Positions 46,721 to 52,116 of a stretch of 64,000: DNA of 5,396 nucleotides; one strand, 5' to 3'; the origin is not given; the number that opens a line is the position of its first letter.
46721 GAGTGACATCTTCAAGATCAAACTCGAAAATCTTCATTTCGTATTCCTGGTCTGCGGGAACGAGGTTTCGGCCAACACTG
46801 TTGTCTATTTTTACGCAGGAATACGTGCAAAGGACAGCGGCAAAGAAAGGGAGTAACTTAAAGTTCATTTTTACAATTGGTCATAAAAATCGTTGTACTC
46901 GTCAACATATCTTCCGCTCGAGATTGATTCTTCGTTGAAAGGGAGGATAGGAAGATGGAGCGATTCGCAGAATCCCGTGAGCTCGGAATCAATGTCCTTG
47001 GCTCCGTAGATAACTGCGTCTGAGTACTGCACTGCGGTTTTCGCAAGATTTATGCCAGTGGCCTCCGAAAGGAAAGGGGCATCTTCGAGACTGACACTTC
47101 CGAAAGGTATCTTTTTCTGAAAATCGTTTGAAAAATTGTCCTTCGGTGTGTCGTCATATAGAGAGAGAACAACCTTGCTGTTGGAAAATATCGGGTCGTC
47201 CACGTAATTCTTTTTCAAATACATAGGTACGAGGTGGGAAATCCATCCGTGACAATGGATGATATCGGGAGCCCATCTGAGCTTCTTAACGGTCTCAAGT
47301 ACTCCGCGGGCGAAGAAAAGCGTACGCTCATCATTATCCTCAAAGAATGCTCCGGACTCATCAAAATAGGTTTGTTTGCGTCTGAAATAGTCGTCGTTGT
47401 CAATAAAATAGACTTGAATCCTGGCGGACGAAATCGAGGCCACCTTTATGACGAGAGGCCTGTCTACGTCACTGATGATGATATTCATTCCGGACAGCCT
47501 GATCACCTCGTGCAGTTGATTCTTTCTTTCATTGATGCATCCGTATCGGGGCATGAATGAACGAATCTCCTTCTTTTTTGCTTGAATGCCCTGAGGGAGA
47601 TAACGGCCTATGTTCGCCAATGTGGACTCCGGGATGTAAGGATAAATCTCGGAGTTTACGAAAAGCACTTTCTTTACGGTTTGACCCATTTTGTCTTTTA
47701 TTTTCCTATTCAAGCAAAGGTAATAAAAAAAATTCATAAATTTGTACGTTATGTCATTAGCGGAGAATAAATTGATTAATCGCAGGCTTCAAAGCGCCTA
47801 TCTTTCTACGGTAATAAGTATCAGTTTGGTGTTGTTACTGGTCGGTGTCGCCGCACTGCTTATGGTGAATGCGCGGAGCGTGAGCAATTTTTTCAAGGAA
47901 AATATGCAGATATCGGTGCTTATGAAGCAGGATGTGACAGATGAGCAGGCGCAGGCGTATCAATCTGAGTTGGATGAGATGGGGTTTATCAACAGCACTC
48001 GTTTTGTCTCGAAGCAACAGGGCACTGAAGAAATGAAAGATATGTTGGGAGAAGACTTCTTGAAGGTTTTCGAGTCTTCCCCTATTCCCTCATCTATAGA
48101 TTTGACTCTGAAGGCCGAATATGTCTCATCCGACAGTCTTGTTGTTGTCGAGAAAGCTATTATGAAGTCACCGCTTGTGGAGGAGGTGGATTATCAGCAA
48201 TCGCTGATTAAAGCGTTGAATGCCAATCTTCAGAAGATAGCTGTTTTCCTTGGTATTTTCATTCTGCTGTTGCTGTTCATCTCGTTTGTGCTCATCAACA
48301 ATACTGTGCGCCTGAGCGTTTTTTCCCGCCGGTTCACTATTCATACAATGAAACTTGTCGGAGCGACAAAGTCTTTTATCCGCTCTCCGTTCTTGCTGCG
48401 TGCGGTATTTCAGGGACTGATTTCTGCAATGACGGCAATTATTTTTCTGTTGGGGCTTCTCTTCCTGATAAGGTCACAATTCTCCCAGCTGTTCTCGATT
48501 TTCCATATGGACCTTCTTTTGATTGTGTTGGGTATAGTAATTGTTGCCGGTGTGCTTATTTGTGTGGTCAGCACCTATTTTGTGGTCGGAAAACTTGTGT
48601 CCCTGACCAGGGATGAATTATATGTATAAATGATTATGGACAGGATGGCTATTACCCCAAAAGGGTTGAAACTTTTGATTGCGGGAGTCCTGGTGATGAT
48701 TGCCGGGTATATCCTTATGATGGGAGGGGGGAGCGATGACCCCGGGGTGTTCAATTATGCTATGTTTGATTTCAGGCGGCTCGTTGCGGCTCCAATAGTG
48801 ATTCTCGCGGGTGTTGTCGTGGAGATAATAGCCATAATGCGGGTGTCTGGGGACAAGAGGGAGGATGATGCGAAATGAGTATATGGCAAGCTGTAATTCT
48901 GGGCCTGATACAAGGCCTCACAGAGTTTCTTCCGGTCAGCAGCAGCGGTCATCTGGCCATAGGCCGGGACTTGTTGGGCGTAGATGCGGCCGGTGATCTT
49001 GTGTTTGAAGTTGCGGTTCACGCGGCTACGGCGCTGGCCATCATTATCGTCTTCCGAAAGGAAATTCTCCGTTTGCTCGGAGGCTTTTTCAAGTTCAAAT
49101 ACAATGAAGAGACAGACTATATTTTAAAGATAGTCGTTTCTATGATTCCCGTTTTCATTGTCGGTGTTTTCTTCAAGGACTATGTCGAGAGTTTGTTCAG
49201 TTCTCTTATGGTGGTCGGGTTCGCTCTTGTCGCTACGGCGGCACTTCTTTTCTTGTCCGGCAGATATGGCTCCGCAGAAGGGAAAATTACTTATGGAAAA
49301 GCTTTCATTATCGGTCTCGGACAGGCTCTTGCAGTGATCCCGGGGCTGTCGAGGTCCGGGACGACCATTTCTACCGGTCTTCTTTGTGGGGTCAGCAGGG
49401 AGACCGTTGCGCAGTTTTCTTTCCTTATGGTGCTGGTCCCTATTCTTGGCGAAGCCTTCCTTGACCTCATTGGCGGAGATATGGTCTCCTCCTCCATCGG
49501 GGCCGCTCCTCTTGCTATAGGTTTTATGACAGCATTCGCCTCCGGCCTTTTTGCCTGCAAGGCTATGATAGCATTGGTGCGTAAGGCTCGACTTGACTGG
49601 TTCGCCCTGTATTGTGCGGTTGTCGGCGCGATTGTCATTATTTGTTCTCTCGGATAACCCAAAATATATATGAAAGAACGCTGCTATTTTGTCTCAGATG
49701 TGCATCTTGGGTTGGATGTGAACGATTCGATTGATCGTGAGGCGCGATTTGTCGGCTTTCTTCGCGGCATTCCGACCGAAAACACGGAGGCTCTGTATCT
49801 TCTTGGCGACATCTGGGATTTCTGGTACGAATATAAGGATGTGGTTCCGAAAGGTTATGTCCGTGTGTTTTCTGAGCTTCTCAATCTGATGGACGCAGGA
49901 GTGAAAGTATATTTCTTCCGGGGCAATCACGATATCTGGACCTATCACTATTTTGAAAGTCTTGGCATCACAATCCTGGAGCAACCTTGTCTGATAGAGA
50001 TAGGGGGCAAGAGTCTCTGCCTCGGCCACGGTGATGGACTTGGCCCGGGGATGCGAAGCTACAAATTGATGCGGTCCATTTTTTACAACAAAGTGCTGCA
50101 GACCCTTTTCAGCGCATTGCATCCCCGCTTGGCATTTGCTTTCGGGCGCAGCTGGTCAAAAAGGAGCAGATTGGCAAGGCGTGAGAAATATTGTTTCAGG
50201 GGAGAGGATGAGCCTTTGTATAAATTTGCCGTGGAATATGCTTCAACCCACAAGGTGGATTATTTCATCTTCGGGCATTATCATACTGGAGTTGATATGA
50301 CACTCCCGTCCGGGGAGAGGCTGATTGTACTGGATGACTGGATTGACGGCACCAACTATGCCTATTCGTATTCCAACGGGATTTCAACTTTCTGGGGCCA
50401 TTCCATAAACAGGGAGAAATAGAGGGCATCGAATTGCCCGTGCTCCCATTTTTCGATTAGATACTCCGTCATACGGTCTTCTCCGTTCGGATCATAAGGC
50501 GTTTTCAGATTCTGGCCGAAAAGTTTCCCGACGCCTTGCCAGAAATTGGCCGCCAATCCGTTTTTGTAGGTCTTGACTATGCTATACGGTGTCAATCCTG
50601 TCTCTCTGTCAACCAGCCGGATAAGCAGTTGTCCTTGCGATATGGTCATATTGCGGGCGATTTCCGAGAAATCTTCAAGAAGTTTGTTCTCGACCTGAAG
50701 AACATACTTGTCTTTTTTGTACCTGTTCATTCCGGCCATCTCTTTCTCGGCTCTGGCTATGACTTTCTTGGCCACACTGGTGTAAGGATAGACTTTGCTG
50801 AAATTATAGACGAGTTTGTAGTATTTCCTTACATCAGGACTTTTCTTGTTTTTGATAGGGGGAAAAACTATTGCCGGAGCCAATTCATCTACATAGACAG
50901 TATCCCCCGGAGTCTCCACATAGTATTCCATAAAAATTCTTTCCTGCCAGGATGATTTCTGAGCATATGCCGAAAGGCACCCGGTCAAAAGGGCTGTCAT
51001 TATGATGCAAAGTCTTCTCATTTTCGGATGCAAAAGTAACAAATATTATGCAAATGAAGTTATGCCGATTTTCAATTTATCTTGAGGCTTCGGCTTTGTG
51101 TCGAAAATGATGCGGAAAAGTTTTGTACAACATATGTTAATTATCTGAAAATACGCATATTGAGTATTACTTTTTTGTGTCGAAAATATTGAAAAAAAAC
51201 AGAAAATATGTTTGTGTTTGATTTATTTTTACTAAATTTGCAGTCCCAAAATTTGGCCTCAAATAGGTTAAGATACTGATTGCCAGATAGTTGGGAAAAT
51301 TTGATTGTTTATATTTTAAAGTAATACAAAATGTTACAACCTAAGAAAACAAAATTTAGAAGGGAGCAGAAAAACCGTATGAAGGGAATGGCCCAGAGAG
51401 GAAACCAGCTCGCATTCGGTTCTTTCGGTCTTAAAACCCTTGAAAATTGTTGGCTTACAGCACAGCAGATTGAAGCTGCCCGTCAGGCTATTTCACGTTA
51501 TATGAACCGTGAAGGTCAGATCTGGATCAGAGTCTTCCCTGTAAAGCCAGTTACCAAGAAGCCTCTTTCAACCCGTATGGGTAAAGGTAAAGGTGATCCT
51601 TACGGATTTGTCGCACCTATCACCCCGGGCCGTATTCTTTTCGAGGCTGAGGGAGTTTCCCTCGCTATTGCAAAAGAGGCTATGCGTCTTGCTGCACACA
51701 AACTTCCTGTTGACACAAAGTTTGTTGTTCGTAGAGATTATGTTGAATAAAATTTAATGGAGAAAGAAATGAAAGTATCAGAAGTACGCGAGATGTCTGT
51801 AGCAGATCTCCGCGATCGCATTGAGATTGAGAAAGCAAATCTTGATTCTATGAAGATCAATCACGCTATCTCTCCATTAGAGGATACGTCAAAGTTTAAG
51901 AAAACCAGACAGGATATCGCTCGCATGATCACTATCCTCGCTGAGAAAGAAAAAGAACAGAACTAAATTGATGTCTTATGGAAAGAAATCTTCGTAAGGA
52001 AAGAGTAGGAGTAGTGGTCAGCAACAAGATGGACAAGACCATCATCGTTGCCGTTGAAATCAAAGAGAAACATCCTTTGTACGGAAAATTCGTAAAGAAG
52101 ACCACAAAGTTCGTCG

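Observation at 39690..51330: S10 operon split between rpsC and rplP by 11.6 kb of housekeeping genes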

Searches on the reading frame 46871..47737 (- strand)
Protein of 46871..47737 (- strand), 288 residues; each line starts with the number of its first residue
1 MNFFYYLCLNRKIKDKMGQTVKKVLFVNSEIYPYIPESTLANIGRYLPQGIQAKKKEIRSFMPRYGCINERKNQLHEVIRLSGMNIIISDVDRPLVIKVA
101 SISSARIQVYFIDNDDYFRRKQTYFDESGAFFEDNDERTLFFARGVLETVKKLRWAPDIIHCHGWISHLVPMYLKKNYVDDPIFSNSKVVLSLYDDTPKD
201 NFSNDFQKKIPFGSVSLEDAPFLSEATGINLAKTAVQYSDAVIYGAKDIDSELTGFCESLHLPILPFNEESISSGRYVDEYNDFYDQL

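Call 4: search_protein_families(library=ncbifam, proteins=[window:46871-47737:-])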
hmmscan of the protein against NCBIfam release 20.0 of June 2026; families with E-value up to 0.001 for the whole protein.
window:46871-47737:- (288 aa): 11 families
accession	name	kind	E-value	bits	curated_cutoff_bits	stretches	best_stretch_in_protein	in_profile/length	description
NF010698.0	PRK14098.1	equivalog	6.6e-47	160.3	754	1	18-246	2-228/489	starch synthase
NF001903.0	PRK00654.2-2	equivalog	2.3e-39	135.4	616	1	23-254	2-227/482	glycogen synthase GlgA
TIGR02095.1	glgA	subfamily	6.9e-33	114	328.45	1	23-242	2-212/477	glycogen/starch synthase, ADP-glucose type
NF001898.0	PRK00654.1-1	equivalog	1.7e-29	102.8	603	1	23-244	2-213/477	glycogen synthase GlgA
NF001906.0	PRK00654.2-5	equivalog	3.2e-28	98.9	870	1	23-242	7-217/485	glycogen synthase GlgA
NF001899.0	PRK00654.1-2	equivalog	2.1e-17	62.7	459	1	23-178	2-152/478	glycogen synthase GlgA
NF001901.0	PRK00654.1-5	equivalog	1.5e-14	53.4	649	1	18-182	20-181/502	glycogen synthase GlgA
NF001905.0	PRK00654.2-4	subfamily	2.1e-14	53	560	1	24-242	3-217/489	glycogen synthase GlgA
NF001900.0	PRK00654.1-3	equivalog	1e-13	50.6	509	1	23-177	2-142/481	glycogen synthase GlgA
NF010699.0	PRK14099.1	equivalog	1.4e-13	50.2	762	1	22-208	4-180/485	glycogen synthase GlgA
NF001902.0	PRK00654.2-1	equivalog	2.1e-09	36.5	845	1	26-179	5-152/492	glycogen synthase GlgA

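Call 18: search_protein_families(library=pfam, proteins=[window:46871-47737:-])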
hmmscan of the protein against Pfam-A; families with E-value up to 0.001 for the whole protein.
window:46871-47737:- (288 aa): 1 family
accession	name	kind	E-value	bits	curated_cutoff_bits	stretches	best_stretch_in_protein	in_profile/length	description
PF08323.17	Glyco_transf_5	-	1.4e-47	162.9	22.7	1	23-243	1-214/239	Starch synthase catalytic domain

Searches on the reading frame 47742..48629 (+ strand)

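Call 4: search_protein_families(library=ncbifam, proteins=[window:47742-48629:+])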
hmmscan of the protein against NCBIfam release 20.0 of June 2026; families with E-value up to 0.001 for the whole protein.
window:47742-48629:+ (295 aa): 3 families
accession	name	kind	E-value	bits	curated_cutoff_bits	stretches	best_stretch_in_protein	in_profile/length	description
TIGR00439.2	FtsX_Gneg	equivalog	5.1e-53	180.2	255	1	3-284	4-289/292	permease-like cell division protein FtsX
NF038347.1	FtsX_Gpos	exception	1.7e-43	149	225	1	21-284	23-293/296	permease-like cell division protein FtsX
NF038346.1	FtsX_actino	exception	1e-35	123.6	250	1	15-282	14-302/308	permease-like cell division protein FtsX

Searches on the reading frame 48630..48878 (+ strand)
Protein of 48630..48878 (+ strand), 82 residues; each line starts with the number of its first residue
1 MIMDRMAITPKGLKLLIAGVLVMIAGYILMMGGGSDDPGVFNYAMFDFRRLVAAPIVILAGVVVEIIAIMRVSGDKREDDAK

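Call 5: search_protein_families(library=ncbifam, proteins=[window:48630-48878:+])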
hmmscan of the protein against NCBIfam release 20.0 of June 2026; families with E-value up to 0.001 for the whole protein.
window:48630-48878:+ (82 aa): 0 families

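Call 18: search_protein_families(library=pfam, proteins=[window:48630-48878:+])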
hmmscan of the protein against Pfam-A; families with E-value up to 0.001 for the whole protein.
window:48630-48878:+ (82 aa): 1 family
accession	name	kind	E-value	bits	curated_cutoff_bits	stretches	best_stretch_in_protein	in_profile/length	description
PF11297.13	DUF3098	-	9e-22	76.8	25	1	12-71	6-65/67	Protein of unknown function (DUF3098)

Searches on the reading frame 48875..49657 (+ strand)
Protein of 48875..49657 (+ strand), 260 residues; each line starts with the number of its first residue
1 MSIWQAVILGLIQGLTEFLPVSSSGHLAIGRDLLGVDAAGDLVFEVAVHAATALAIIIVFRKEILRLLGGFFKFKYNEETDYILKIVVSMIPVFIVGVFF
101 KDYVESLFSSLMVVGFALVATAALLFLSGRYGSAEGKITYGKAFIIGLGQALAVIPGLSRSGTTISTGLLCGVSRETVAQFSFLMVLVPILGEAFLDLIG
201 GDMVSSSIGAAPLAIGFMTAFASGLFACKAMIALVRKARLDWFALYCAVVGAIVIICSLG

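Call 5: search_protein_families(library=ncbifam, proteins=[window:48875-49657:+])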
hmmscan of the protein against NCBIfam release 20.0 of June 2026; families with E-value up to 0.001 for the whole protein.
window:48875-49657:+ (260 aa): 12 families
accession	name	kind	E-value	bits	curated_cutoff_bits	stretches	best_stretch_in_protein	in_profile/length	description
TIGR00753.1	undec_PP_bacA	equivalog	4.1e-58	197.1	217.5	1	6-251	1-255/255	undecaprenyl-diphosphatase UppP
NF001390.0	PRK00281.1-4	equivalog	7.5e-55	186.3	260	1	2-257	5-265/272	undecaprenyl-diphosphate phosphatase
NF001392.0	PRK00281.2-1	equivalog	1.1e-51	176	308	1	1-256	5-270/280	undecaprenyl-diphosphate phosphatase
NF001393.0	PRK00281.2-4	equivalog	4e-50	170.7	284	1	1-256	1-262/266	undecaprenyl-diphosphate phosphatase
NF001388.0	PRK00281.1-1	equivalog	7.6e-50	170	362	1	2-256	6-270/273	undecaprenyl-diphosphate phosphatase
NF001389.0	PRK00281.1-2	equivalog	1.6e-49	168.7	262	1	3-258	6-264/272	undecaprenyl-diphosphate phosphatase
NF001391.0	PRK00281.1-5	equivalog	5.7e-40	137.5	293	1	2-258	5-273/279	undecaprenyl-diphosphate phosphatase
NF001394.0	PRK00281.2-5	equivalog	5.8e-40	137.5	311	1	2-256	7-273/281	undecaprenyl-diphosphate phosphatase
NF001397.0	PRK00281.3-4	equivalog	5.1e-39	134.6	363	1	1-256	1-276/281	undecaprenyl-diphosphate phosphatase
NF001396.0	PRK00281.3-3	equivalog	1e-32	114.1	382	1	3-255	4-261/264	undecaprenyl-diphosphate phosphatase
NF001395.0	PRK00281.3-1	equivalog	2.2e-23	83.1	394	2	137-256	182-301/306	undecaprenyl-diphosphate phosphatase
NF001398.0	PRK00281.3-5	equivalog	2.5e-21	76.7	354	1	3-258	4-270/278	undecaprenyl-diphosphate phosphatase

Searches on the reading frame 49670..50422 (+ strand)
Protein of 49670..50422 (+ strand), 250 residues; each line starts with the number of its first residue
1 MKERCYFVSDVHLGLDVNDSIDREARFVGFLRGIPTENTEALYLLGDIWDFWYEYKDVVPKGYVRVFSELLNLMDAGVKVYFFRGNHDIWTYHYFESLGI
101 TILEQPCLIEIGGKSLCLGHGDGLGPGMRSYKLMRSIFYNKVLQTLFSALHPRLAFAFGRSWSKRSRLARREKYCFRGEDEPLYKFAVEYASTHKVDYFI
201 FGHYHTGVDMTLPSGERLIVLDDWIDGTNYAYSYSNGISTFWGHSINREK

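Call 5: search_protein_families(library=ncbifam, proteins=[window:49670-50422:+])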
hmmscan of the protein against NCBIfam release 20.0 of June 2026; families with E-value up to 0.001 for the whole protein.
window:49670-50422:+ (250 aa): 3 families
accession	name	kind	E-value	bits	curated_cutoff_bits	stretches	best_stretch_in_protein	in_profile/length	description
NF003743.0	PRK05340.1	equivalog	2.6e-28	98.8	134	1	4-233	3-229/242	UDP-2,3-diacylglucosamine diphosphatase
TIGR01854.1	lipid_A_lpxH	equivalog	1.4e-24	86.6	190.35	1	6-226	2-219/231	UDP-2,3-diacylglucosamine diphosphatase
TIGR03729.1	acc_ester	subfamily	0.00036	20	148.25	0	7-93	4-77/239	putative phosphoesterase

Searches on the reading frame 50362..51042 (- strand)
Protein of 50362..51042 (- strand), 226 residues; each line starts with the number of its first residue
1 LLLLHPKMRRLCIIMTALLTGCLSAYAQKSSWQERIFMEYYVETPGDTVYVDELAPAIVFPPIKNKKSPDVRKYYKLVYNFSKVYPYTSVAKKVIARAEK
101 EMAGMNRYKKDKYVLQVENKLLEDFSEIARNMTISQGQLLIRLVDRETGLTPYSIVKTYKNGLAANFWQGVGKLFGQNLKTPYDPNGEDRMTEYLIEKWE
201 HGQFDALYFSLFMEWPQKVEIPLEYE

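Call 5: search_protein_families(library=ncbifam, proteins=[window:50362-51042:-])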
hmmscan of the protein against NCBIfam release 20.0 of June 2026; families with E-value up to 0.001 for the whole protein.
window:50362-51042:- (226 aa): 0 families

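Call 18: search_protein_families(library=pfam, proteins=[window:50362-51042:-])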
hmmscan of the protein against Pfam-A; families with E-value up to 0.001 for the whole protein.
window:50362-51042:- (226 aa): 1 family
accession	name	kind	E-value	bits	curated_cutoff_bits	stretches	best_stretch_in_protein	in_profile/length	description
PF14127.11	DUF4294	-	3.5e-42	144.4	27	1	47-197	1-154/155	Domain of unknown function (DUF4294)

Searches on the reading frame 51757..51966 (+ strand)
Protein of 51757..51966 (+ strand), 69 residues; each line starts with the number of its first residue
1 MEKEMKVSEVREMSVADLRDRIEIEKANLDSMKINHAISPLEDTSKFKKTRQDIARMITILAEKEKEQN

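Call 5: search_protein_families(library=ncbifam, proteins=[window:51757-51966:+])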
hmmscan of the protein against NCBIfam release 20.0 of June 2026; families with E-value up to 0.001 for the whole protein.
window:51757-51966:+ (69 aa): 1 family
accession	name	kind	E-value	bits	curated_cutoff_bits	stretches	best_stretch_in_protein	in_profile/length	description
TIGR00012.1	L29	equivalog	1.6e-11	44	22.6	1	9-64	1-56/56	50S ribosomal protein L29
